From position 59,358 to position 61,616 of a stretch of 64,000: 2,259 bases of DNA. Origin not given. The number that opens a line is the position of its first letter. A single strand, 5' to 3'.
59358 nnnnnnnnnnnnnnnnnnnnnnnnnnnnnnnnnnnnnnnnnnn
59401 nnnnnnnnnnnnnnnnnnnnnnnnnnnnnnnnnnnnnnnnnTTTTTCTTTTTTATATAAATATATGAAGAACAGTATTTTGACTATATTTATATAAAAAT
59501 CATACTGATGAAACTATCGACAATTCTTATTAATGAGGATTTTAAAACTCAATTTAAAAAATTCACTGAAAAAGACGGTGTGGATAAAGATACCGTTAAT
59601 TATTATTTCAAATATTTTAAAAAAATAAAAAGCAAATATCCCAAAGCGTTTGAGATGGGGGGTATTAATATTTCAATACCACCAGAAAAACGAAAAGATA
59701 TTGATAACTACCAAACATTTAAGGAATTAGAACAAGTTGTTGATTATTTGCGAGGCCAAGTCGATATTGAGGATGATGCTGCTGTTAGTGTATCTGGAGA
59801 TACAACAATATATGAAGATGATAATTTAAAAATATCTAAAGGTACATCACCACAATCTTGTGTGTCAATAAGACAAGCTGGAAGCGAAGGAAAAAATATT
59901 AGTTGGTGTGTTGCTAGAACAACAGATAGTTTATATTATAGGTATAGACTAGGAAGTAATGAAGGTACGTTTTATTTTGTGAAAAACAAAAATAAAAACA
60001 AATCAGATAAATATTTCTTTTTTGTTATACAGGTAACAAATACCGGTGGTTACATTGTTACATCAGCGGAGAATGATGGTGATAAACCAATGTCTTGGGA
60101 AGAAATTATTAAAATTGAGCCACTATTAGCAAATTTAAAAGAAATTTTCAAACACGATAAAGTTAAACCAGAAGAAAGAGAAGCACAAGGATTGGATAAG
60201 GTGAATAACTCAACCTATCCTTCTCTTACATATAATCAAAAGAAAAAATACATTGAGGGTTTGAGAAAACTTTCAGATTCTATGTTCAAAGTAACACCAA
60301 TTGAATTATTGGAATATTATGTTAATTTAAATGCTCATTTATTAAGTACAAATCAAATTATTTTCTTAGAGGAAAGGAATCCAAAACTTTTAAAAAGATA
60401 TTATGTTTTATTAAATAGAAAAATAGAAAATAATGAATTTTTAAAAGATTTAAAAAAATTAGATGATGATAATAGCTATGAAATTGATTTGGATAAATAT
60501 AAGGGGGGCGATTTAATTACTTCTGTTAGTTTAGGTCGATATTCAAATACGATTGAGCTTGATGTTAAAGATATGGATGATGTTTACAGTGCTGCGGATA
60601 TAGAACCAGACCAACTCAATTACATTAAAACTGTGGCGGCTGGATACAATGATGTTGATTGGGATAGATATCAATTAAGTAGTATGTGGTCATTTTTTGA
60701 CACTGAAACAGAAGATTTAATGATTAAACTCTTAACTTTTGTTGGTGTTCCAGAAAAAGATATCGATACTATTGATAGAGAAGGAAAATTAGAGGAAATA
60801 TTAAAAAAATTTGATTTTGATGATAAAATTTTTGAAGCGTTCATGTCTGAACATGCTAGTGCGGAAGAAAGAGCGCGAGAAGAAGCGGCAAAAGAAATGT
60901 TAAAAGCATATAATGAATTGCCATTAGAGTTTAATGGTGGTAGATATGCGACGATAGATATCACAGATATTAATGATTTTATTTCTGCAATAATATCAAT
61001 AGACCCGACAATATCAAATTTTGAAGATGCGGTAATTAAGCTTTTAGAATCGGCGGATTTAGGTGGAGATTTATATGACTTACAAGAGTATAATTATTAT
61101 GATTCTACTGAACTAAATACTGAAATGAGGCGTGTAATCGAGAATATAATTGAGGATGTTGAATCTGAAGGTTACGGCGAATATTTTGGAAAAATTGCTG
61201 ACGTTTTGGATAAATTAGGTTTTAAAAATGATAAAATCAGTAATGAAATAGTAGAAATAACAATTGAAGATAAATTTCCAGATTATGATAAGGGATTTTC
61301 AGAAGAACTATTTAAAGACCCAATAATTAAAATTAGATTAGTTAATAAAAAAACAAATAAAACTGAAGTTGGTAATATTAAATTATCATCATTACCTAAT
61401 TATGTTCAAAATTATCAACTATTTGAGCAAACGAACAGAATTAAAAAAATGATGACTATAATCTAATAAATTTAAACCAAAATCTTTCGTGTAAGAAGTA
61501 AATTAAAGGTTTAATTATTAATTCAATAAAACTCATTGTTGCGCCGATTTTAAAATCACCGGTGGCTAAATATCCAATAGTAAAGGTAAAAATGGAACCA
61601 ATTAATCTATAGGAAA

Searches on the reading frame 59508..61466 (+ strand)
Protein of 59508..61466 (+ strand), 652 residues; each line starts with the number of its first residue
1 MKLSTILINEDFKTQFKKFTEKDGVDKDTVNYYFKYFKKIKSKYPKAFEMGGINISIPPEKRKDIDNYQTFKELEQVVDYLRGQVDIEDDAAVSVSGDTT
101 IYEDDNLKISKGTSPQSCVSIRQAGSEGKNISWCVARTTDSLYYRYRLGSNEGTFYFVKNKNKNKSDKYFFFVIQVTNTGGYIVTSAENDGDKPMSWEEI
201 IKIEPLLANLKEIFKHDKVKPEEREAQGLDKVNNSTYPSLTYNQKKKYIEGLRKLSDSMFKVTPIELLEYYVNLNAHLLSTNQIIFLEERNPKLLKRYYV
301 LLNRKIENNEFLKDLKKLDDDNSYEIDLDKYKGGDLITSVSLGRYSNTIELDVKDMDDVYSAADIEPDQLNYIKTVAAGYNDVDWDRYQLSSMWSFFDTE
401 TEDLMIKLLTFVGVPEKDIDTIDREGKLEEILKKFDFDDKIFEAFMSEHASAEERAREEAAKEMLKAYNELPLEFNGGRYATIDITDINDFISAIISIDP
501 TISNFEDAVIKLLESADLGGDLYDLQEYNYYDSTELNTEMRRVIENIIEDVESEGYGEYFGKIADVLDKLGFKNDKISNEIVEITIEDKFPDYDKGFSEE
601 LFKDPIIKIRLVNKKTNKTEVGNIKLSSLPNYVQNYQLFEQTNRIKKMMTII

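Call 14: search_protein_families(library=pfam, proteins=[window:59508-61466:+], max_evalue=0.001)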
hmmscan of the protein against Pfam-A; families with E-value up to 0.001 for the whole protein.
window:59508-61466:+ (652 aa): 0 families

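Call 15: search_dna_similar(query=window:59508-61466:+, collection=phages, mode=protein, max_rows=15)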
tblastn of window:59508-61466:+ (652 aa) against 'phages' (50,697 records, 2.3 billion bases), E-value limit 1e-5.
Records with a match: 1; places in all: 1; records where one place covers at least 80% of the query: 0.
Best place of each record, by identity: <60% 1.
By first word of the organism name: uncultured 1.
By host as written in the record: - 1.
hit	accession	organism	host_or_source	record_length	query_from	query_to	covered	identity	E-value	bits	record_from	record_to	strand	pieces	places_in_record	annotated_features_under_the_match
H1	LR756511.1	uncultured phage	metagenomic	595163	5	307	46%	33.3%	6e-35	148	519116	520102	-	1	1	record has no annotation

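Call 105: search_protein_families(library=phrogs, proteins=[window:59508-61466:+], max_evalue=0.001)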
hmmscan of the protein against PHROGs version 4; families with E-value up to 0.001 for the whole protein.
window:59508-61466:+ (652 aa): 0 families
